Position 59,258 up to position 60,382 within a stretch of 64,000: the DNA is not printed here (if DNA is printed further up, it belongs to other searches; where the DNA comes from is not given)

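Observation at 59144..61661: Cluster of two paralogous double-YbjQ (DUF74) proteins plus two small hypotheticals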

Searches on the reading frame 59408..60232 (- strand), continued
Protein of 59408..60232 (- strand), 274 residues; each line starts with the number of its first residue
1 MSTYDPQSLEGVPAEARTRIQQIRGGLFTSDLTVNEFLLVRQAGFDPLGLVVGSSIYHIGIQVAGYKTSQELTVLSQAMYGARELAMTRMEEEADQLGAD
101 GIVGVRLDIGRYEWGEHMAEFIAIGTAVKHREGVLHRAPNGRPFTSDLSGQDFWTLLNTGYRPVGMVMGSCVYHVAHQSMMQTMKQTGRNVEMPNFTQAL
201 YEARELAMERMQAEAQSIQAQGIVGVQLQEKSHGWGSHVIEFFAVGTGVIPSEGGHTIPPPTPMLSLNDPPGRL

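Call 20: find_related_loci(query=A2, collection=genome_contigs, flank=6000)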
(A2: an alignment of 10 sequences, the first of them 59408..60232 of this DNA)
Query A2 (274 aa) in genome_contigs; peptide patterns used: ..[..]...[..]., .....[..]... (x = any residue, [..] = any of these).
600 stretches matched a pattern (row limit reached: there are more); 507 encode a relative of the query (tblastn E <= 1e-3); the best 80 are kept; 80 distinct loci.
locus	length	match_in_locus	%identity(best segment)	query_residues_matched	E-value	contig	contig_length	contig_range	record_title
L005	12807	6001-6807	89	1-269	4e-165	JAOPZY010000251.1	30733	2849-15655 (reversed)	MAG: Actinobacteria bacterium isolate RYN_267 scaffold_2229905, whole genome shotgun sequence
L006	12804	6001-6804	82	2-268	4e-152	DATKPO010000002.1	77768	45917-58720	MAG TPA_asm: Solirubrobacteraceae bacterium isolate SMAG_U14793 k141_4205619, whole genome shotgun sequence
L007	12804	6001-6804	82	2-268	2e-151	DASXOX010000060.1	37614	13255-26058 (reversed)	MAG TPA_asm: Solirubrobacteraceae bacterium isolate SMAG_U5393 k141_781881, whole genome shotgun sequence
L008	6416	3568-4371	81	2-268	3e-150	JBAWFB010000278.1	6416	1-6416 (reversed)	MAG: Solirubrobacteraceae bacterium isolate MFD05722_ilm_asm_bin31 k127_382225, whole genome shotgun sequence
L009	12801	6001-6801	81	3-268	4e-149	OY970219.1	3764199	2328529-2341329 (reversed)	MAG: uncultured Solirubrobacterales bacterium isolate MFD01716.bin.1.23 genome assembly, chromosome: 1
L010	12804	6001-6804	80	2-268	3e-149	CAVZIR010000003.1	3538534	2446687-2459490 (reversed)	MAG: uncultured Solirubrobacteraceae bacterium isolate MFD05521.bin.2.62 genome assembly, contig: contig_9230, whole gen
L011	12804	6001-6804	81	2-268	5e-149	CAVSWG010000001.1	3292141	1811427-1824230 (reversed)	MAG: uncultured Solirubrobacterales bacterium isolate MFD05513.bin.1.278 genome assembly, contig: contig_2058, whole gen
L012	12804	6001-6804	81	2-268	5e-149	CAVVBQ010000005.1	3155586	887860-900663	MAG: uncultured Solirubrobacterales bacterium isolate MFD04434.bin.1.60 genome assembly, contig: contig_6026, whole geno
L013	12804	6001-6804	81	2-268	5e-149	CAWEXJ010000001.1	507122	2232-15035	MAG: uncultured Solirubrobacteraceae bacterium isolate MFD09671.bin.1.184 genome assembly, contig: contig_29023, whole g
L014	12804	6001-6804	80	2-268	1e-148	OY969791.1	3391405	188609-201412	MAG: uncultured Solirubrobacterales bacterium isolate MFD09495.bin.1.5 genome assembly, chromosome: 1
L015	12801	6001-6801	80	3-268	1e-148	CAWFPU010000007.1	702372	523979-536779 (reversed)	MAG: uncultured Solirubrobacterales bacterium isolate MFD05512.bin.1.172 genome assembly, contig: contig_34206, whole ge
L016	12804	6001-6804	80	2-268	5e-148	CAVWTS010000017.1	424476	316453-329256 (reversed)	MAG: uncultured Solirubrobacterales bacterium isolate MFD01633.bin.2.172 genome assembly, contig: contig_8075, whole gen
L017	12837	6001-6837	79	2-272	6e-148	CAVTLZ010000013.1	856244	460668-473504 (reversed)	MAG: uncultured Solirubrobacteraceae bacterium isolate MFD05512.bin.1.183 genome assembly, contig: contig_7337, whole ge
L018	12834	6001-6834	77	2-272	8e-148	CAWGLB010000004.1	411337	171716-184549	MAG: uncultured Solirubrobacterales bacterium isolate MFD09603.bin.2.258 genome assembly, contig: contig_23332, whole ge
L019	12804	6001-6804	79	2-268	2e-147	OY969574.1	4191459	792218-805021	MAG: uncultured Solirubrobacterales bacterium isolate MFD04463.bin.c.9 genome assembly, chromosome: 1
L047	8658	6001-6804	76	3-269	2e-138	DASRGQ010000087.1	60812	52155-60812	MAG TPA_asm: Gaiellaceae bacterium isolate SMAG_U10062 k141_1430426, whole genome shotgun sequence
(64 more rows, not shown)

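Call 23: search_protein_families(library=pfam, proteins=[L047:5596-5973:+, L001:6675-7061:+], max_evalue=10)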
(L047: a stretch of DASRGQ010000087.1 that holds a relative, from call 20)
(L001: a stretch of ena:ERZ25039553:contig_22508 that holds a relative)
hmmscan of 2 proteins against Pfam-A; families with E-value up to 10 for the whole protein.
L047:5596-5973:+ (125 aa): 1 family
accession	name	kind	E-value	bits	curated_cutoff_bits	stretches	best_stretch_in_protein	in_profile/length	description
PF16817.10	DUF5073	-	0.0053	17.2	27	1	57-104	52-96/121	Domain of unknown function (DUF5073)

L001:6675-7061:+ (128 aa): 1 family
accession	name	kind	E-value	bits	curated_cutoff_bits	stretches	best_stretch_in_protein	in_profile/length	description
PF13600.11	DUF4140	-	0.037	14.9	27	1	37-125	5-90/98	N-terminal domain of unknown function (DUF4140)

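Call 28: search_solved_structures(query=A1, max_evalue=0.01, show_alignments=2)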
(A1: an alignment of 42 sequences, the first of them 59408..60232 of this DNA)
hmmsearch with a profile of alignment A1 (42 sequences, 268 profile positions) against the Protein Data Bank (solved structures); distinct sequences matched with E-value up to 0.01: 3.
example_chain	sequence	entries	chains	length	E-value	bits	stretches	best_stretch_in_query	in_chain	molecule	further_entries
1y2i_A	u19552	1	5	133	9.1e-10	41.1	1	72-131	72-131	Hypothetical Protein S0862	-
2gtc_A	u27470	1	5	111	8.1e-08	34.7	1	76-134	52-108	UPF0145 protein BC_1816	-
1vr4_A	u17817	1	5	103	5.8e-07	31.9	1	76-128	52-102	hypothetical protein APC22750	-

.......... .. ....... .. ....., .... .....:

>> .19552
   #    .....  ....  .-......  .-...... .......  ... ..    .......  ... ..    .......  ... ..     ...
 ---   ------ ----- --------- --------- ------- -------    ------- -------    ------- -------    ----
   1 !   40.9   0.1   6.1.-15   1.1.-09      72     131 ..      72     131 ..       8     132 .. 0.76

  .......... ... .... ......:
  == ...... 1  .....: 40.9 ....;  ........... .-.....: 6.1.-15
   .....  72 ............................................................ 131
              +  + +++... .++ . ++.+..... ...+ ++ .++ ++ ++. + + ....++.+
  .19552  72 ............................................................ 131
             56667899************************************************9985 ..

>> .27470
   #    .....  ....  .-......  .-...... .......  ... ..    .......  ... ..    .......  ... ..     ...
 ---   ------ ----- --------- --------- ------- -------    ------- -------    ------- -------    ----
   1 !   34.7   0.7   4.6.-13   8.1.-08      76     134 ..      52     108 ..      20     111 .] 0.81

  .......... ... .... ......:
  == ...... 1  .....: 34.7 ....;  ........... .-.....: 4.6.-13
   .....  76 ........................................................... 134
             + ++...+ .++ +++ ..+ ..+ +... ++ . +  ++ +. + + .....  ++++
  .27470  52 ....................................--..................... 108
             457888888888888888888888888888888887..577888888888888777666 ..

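Call 45: list_cluster_members(proteins=[P0246, P0264, P0292, P0300, P0307, P0335, P0375, P0389, P0284, P0325])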
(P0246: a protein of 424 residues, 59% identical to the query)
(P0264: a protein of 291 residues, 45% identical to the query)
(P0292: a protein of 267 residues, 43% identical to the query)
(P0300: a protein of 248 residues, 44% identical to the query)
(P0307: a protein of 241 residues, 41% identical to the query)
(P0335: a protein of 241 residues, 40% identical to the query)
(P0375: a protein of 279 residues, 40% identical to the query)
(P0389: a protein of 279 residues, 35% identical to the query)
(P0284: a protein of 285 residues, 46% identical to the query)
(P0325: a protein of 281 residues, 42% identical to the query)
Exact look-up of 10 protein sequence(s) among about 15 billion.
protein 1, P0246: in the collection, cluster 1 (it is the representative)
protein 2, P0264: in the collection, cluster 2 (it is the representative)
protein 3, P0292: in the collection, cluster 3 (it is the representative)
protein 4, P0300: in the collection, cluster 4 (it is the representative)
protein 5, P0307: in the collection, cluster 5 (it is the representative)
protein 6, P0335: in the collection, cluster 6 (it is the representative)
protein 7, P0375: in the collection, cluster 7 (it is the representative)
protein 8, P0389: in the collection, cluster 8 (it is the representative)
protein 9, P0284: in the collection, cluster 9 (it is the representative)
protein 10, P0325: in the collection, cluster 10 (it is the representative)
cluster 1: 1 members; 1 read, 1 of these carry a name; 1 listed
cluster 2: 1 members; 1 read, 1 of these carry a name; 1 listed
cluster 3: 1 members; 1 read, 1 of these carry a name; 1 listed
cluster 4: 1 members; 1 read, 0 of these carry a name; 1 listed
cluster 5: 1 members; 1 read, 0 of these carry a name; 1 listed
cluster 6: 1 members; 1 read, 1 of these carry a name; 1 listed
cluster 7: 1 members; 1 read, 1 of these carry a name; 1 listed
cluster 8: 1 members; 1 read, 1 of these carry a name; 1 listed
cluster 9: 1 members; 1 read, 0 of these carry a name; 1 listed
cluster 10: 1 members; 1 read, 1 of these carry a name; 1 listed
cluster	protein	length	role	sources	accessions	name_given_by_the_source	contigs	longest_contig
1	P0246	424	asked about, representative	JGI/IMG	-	uncharacterized protein YbjQ (UPF0145 family)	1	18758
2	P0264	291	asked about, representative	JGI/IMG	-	uncharacterized protein YbjQ (UPF0145 family)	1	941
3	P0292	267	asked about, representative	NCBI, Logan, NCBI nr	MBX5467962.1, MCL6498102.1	MAG: heavy metal-binding domain-containing protein [Firmicutes bacterium] | heavy metal-binding domain-containing protein [Alicyclobacillaceae bacterium]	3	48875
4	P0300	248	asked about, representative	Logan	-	-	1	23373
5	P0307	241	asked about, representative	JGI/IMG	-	-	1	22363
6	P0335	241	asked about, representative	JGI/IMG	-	uncharacterized protein YbjQ (UPF0145 family)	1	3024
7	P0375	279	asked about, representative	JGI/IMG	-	uncharacterized protein YbjQ (UPF0145 family)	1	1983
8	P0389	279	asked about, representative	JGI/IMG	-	uncharacterized protein YbjQ (UPF0145 family)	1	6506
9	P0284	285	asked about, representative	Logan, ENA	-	-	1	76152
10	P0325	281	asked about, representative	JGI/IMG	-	uncharacterized protein YbjQ (UPF0145 family)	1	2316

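Call 46: find_encoding_contigs(protein=P0246, flank=6000, max_places=2)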
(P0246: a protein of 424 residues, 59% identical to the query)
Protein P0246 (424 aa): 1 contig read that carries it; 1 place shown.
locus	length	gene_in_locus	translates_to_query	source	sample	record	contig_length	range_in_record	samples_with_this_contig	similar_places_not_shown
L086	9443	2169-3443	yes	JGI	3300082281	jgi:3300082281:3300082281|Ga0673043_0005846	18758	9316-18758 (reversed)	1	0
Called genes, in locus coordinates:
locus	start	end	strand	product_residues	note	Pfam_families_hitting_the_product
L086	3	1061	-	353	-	?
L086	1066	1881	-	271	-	PF08827:DUF1805 (faint)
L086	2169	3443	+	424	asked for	PF01906:YbjQ_1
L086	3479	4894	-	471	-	PF00890:FAD_binding_2, PF01266:DAO (weak)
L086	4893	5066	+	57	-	-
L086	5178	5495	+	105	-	-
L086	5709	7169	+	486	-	PF03972:MmgE_PrpD_N, PF19305:MmgE_PrpD_C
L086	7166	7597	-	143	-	PF02629:CoA_binding, PF13380:CoA_binding_2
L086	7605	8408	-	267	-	PF00378:ECH_1, PF16113:ECH_2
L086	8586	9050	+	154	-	PF00572:Ribosomal_L13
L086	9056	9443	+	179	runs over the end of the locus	PF00380:Ribosomal_S9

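Call 47: find_encoding_contigs(protein=P0292, flank=5000, max_places=2)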
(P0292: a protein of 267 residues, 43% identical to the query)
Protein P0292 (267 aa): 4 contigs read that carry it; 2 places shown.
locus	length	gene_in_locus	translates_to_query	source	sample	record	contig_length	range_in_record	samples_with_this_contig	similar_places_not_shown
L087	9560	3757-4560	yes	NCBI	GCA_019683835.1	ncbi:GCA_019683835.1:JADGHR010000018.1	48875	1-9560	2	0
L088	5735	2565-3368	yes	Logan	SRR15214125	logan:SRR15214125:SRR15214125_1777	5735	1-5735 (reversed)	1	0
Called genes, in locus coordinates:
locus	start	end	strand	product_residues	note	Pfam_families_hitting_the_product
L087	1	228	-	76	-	?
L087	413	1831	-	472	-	PF00390:malic, PF03949:Malic_M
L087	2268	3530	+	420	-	PF01548:DEDD_Tnp_IS110, PF02371:Transposase_20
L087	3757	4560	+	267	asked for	PF01906:YbjQ_1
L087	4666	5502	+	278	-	PF01906:YbjQ_1 (faint)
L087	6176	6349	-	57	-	-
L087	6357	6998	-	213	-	PF10108:DNA_pol_B_exo2, PF03104:DNA_pol_B_exo1 (weak)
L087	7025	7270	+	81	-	PF00589:Phage_integrase (weak)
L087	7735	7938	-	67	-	-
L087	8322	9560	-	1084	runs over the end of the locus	PF00486:Trans_reg_C (weak), PF03704:BTAD, PF14559:TPR_19 (faint), PF07719:TPR_2 (faint), PF13424:TPR_12 (faint), PF13191:AAA_16, PF17874:TPR_MalT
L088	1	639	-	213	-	?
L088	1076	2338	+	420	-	PF01548:DEDD_Tnp_IS110, PF02371:Transposase_20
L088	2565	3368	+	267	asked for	PF01906:YbjQ_1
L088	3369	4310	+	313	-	PF01906:YbjQ_1 (faint)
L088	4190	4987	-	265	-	-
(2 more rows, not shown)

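Call 48: find_encoding_contigs(protein=P0284, flank=5000, max_places=2)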
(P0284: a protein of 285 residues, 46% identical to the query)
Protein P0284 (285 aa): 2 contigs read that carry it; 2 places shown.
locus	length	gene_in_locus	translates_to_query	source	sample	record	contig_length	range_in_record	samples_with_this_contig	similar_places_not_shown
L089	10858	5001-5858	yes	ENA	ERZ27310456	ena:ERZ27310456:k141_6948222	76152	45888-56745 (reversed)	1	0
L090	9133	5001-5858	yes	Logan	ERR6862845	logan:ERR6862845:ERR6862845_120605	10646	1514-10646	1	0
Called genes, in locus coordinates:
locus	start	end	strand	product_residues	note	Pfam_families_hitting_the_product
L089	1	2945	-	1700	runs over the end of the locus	PF00082:Peptidase_S8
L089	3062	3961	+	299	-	PF01906:YbjQ_1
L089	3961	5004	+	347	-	PF01906:YbjQ_1 (weak)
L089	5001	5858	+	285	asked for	PF01906:YbjQ_1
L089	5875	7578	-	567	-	PF13088:BNR_2 (faint), PF02012:BNR (faint)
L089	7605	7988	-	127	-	-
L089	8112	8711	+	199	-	-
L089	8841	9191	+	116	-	-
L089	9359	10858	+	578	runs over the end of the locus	-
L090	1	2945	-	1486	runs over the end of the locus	?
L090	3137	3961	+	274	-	PF01906:YbjQ_1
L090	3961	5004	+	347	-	PF01906:YbjQ_1 (weak)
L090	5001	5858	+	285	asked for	PF01906:YbjQ_1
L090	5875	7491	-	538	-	PF13088:BNR_2 (faint), PF02012:BNR (faint)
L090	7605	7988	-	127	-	-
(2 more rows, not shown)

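Call 50: predict_structure(alignment_id=A5)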
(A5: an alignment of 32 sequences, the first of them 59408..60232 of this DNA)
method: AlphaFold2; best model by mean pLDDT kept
length: 274 residues; sequences in the alignment: 32
mean_pLDDT: 82.3   pTM: 0.82
mean pLDDT of the five models: 82.3, 81.8, 81.8, 78.7, 75.2
residues with pLDDT >= 90: 113; 70-90: 112; 50-70: 34; < 50: 15
segments of 3 or more residues with pLDDT < 50: 112-115, 269-274
pLDDT, mean of each block of 10 residues (from residue 1): 75 84 83 92 92 85 69 85 91 93 89 62 94 83 94 91 93 76 71 79 91 95 91 65 92 67 52 40
secondary structure, 60 per line:
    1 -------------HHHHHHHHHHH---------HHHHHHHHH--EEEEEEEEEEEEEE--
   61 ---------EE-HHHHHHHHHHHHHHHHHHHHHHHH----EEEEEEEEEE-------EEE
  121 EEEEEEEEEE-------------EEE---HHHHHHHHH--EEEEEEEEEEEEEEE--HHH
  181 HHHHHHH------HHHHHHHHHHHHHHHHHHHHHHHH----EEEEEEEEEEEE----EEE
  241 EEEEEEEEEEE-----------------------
elements in order: H14-24 H34-42 E45-58 H73-96 E101-110 E118-130 E144-146 H150-158 E161-175 H178-187 H194-217 E222-233 E238-251

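Call 52: list_cluster_members(proteins=[P0255, P0271, P0285, P0282, P0334, P0265, P0278, P0288, P0262, P0248])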
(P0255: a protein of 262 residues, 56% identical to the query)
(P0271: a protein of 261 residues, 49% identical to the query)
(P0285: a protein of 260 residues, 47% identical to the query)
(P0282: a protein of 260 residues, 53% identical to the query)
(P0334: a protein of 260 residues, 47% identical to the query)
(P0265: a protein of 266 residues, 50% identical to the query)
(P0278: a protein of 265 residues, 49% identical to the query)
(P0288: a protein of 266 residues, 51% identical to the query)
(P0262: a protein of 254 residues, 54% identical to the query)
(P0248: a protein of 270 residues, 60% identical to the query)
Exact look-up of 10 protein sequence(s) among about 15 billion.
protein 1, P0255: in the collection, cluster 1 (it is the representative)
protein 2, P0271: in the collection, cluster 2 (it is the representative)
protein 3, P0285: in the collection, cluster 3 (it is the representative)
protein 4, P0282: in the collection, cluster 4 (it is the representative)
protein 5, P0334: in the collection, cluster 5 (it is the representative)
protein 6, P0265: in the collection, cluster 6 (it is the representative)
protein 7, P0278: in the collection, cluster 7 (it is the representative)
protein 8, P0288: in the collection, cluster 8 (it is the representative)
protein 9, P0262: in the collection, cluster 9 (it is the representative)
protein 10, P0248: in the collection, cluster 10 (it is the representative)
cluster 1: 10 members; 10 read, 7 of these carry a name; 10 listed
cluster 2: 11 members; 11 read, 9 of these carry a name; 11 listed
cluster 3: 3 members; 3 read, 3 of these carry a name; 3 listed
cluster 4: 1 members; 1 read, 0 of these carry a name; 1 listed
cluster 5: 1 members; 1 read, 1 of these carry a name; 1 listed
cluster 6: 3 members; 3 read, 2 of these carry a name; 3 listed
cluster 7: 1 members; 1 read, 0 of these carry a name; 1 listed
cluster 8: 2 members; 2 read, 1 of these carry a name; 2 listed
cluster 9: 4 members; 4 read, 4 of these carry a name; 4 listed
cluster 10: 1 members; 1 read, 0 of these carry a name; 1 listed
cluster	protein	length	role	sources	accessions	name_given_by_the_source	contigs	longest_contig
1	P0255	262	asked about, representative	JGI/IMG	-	uncharacterized protein YbjQ (UPF0145 family)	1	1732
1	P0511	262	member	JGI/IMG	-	uncharacterized protein YbjQ (UPF0145 family)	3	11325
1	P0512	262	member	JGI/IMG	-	uncharacterized protein YbjQ (UPF0145 family)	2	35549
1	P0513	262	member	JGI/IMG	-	uncharacterized protein YbjQ (UPF0145 family)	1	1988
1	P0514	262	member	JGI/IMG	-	uncharacterized protein YbjQ (UPF0145 family)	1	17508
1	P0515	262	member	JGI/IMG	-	uncharacterized protein YbjQ (UPF0145 family)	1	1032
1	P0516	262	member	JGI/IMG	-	uncharacterized protein YbjQ (UPF0145 family)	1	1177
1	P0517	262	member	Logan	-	-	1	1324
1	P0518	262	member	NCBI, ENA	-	-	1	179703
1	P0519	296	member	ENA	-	-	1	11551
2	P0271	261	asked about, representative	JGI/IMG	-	uncharacterized protein YbjQ (UPF0145 family)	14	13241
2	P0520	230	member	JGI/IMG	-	uncharacterized protein YbjQ (UPF0145 family)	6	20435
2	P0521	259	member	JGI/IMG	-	uncharacterized protein YbjQ (UPF0145 family)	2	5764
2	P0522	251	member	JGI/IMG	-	uncharacterized protein YbjQ (UPF0145 family)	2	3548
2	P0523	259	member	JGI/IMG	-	uncharacterized protein YbjQ (UPF0145 family)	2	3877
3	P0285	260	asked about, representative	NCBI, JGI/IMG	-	uncharacterized protein YbjQ (UPF0145 family)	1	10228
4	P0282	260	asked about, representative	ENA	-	-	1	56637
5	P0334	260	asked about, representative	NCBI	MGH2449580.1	MAG: heavy metal-binding domain-containing protein [Chloroflexota bacterium]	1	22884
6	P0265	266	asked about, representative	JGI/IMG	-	uncharacterized protein YbjQ (UPF0145 family)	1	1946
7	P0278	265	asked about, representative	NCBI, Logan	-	-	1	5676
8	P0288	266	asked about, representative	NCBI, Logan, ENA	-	-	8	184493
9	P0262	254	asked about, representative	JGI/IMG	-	uncharacterized protein YbjQ (UPF0145 family)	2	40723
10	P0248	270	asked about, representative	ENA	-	-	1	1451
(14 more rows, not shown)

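Call 61: fold_search(model_id=the predicted structure, library=pdb)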
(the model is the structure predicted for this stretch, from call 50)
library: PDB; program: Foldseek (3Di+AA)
matches with E <= 10: 879; with E <= 0.001: 5
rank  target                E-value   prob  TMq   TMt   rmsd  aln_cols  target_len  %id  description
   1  1y2i_A                1.1e-04  1.00  0.24  0.52   4.7       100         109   17  Crystal Structure of MCSG Target APC27401 from Shigella flexneri (released 2005-01-04)
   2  1vr4_A                2.6e-04  1.00  0.23  0.58   5.3        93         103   28  Crystal Structure of MCSG TArget APC22750 from Bacillus cereus (released 2005-02-08)
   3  1vr4_C                3.7e-04  1.00  0.25  0.66   5.2       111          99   25  Crystal Structure of MCSG TArget APC22750 from Bacillus cereus (released 2005-02-08)
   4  1vr4_E                9.2e-04  1.00  0.21  0.60   6.0        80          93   34  Crystal Structure of MCSG TArget APC22750 from Bacillus cereus (released 2005-02-08)
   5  1vr4_B                9.7e-04  1.00  0.24  0.75   4.4       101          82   26  Crystal Structure of MCSG TArget APC22750 from Bacillus cereus (released 2005-02-08)
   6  4pir_A                8.7e-03  0.08  0.12  0.09  21.2       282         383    9  X-ray structure of the mouse serotonin 5-HT3 receptor (released 2014-08-06)
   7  4pir_C                9.8e-03  0.08  0.13  0.10  21.0       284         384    9  X-ray structure of the mouse serotonin 5-HT3 receptor (released 2014-08-06)
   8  4qaa_H                1.3e-02  0.08  0.13  0.16  20.9       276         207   10  X-RAY STRUCTURE OF ACETYLCHOLINE BINDING PROTEIN (ACHBP) IN COMPLEX WITH 6-(4-Methoxyphenyl)-N4-octylpyrimidine-2,4-di (released 2014-07-16)
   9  3qkb_B                1.8e-02  0.99  0.24  0.66   7.3       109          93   16  Crystal structure of a Protein with unknown function which belongs to Pfam DUF74 family (PEPE_0654) from Pediococcus p (released 2011-02-23)
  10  3qkb_A                2.2e-02  0.99  0.24  0.66   7.2       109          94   16  Crystal structure of a Protein with unknown function which belongs to Pfam DUF74 family (PEPE_0654) from Pediococcus p (released 2011-02-23)
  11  3qkb_C                3.1e-02  0.98  0.24  0.66   7.3       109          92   16  Crystal structure of a Protein with unknown function which belongs to Pfam DUF74 family (PEPE_0654) from Pediococcus p (released 2011-02-23)
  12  8bla_A                3.3e-02  0.06  0.12  0.14  21.4       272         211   10  Human serotonin 5-HT3A receptor in complex with vortioxetine (detergent, ECD only, active/distorted conformation) (released 2024-05-15)
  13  6y5b_D                3.7e-02  0.04  0.11  0.09  21.1       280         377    9  5-HT3A receptor in Salipro (apo, asymmetric) (released 2020-12-23)
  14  2y1b                  4.0e-02  0.98  0.20  0.60   5.6        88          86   18  Crystal structure of the E. coli outer membrane lipoprotein RcsF (released 2011-03-16)
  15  5obh_E                4.0e-02  0.05  0.12  0.15  22.3       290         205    7  Crystal structure of glycine binding protein in complex with bicuculline (released 2018-08-01)
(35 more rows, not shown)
